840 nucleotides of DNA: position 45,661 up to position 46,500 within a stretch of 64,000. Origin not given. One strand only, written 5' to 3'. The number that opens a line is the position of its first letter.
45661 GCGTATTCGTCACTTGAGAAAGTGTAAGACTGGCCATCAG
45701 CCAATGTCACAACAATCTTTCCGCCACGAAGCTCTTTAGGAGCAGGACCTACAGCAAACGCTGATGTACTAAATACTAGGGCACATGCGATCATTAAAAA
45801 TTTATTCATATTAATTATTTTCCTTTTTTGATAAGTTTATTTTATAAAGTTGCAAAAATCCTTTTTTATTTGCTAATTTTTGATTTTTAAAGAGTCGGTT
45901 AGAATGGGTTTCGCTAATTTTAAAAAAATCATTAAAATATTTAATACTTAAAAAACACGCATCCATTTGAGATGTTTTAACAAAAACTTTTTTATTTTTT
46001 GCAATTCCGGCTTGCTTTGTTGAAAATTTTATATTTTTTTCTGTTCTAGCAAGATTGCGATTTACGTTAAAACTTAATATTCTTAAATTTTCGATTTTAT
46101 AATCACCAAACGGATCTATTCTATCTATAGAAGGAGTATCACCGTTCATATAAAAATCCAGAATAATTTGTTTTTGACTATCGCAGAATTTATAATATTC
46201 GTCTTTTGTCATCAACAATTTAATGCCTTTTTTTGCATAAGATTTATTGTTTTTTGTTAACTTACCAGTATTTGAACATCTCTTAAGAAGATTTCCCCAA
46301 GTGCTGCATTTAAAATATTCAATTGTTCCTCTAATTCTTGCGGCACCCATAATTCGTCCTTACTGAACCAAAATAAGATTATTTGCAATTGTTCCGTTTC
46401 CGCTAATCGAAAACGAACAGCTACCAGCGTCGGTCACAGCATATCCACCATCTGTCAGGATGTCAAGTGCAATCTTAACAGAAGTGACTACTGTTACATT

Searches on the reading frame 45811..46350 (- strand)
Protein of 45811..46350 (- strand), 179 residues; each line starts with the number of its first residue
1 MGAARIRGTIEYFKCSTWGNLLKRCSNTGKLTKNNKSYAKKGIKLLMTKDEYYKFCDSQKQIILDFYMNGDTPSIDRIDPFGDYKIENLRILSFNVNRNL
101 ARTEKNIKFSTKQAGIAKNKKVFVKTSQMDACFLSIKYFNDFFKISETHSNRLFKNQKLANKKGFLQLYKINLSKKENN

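Call 73: search_protein_families(library=phrogs, proteins=[window:45811-46350:-], max_evalue=0.0001)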
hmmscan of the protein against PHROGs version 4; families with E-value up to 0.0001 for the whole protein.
window:45811-46350:- (179 aa): 4 families
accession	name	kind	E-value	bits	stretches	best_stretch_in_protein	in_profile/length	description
phrog_3377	-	DNA, RNA and nucleotide metabolism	1.6e-07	32.4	1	16-121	16-114/196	HNH endonuclease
phrog_8790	-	DNA, RNA and nucleotide metabolism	4.7e-07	31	1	16-133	27-132/241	restriction endonuclease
phrog_1035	-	DNA, RNA and nucleotide metabolism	1.6e-06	29.2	1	23-104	123-214/271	endonuclease VII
phrog_374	-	DNA, RNA and nucleotide metabolism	1.8e-06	28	1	16-164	274-417/617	HNH endonuclease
